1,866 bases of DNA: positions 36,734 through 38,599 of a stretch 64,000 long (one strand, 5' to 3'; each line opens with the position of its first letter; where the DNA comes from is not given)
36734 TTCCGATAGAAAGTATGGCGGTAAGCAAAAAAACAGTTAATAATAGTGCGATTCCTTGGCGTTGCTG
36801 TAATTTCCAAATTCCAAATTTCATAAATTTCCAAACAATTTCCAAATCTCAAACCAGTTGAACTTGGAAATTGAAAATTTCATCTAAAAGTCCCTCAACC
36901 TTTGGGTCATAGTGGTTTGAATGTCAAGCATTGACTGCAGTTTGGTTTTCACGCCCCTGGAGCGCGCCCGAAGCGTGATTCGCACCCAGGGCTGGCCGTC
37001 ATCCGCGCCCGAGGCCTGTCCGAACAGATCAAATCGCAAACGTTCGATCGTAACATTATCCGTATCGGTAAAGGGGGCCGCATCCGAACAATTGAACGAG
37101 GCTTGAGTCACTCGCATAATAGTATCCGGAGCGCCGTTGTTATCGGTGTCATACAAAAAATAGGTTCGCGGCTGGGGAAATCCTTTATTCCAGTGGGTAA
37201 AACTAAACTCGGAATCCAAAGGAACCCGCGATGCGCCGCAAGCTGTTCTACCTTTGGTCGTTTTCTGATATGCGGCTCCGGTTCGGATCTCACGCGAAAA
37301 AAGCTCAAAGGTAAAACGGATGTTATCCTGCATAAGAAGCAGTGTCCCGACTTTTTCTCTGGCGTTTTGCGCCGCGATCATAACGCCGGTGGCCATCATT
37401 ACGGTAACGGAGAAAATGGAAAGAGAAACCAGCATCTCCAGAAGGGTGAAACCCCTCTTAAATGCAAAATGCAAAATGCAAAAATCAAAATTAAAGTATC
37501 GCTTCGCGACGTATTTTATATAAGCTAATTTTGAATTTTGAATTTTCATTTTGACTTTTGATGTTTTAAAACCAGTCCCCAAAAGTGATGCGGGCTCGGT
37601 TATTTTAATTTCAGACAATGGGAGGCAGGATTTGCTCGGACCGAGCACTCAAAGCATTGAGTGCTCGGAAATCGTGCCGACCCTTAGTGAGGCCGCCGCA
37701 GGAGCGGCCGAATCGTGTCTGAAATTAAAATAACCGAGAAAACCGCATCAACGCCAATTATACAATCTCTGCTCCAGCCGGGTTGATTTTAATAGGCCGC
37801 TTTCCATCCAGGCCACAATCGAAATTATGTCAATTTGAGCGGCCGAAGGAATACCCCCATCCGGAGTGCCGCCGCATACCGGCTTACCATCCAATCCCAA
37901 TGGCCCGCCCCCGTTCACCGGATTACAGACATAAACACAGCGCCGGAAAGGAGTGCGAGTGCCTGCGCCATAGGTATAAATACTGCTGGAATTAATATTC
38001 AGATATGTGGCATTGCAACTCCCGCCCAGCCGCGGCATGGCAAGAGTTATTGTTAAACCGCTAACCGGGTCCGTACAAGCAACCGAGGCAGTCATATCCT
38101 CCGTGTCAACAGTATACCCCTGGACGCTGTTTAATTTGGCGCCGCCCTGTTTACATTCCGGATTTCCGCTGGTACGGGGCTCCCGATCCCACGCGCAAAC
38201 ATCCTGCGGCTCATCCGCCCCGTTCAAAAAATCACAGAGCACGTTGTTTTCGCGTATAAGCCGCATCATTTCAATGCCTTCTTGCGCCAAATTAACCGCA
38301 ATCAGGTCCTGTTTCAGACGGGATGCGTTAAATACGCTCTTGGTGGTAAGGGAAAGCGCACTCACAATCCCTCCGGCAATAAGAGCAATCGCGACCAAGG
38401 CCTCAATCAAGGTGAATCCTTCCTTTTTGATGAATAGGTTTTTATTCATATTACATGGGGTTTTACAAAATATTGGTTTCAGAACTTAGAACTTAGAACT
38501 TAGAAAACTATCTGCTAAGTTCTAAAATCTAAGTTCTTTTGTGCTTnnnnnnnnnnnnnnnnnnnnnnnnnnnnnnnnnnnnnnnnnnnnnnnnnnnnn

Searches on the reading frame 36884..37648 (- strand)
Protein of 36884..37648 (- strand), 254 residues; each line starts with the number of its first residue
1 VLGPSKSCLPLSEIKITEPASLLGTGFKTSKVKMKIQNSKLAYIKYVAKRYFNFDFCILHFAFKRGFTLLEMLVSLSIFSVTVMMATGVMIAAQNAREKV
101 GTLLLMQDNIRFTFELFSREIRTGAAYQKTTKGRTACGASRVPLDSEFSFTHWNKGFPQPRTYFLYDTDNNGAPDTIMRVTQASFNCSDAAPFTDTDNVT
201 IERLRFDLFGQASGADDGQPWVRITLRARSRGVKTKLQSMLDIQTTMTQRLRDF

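Call 21: search_protein_families(library=pfam, proteins=[window:36884-37648:-], max_evalue=0.01)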
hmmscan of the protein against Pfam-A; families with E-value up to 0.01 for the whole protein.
window:36884-37648:- (254 aa): 1 family
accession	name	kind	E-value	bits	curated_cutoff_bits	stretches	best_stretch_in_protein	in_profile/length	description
PF07963.17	N_methyl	-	5e-07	29.5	21.2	1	64-86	4-26/27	Prokaryotic N-terminal methylation motif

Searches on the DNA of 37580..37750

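Call 27: search_rna_families(source=window, start=37580, end=37750, threshold=evalue, max_evalue=10)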
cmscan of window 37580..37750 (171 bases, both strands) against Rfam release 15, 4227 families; matches with E-value up to 10: 6.
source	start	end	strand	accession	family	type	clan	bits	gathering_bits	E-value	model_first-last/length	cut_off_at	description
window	37640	37669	-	RF01697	Chlorobi-RRM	Cis-reg;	-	16.8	45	0.33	29-58/73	no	Chlorobi-RRM RNA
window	37639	37718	+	RF02564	naRNA4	Gene; sRNA;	-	16.7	59.5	0.56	1-77/77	no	Nucleoid-associated noncoding RNA 4 (CssrE)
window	37632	37680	+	RF04085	mir-1271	Gene; miRNA;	-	16.4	80.5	0.34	1-77/77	no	mir-1271 microRNA precursor family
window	37614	37689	-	RF03201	mir-617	Gene; miRNA;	-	15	80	1.7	1-82/82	no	mir-617 microRNA precursor family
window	37642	37666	+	RF04340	Plastid-psbJ-4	Cis-reg;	CL00152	15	55.2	3.8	1-65/65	no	Plastid-psbJ-4 3UTR RNA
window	37641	37668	-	RF04085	mir-1271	Gene; miRNA;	-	12.5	80.5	4.7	22-55/77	no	mir-1271 microRNA precursor family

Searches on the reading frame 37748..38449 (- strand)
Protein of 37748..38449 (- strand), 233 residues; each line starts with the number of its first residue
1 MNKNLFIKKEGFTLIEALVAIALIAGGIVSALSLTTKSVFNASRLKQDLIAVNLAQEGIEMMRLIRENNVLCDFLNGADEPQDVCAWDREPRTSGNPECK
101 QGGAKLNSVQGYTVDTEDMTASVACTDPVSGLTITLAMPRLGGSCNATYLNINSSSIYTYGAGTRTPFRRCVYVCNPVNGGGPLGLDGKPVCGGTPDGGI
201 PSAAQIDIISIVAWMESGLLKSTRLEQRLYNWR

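Call 21: search_protein_families(library=pfam, proteins=[window:37748-38449:-], max_evalue=0.01)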
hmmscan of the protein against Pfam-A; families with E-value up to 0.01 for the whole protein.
window:37748-38449:- (233 aa): 1 family
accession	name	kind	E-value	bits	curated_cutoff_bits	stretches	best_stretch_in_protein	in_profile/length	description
PF07963.17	N_methyl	-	0.00018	21.4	21.2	1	8-25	3-20/27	Prokaryotic N-terminal methylation motif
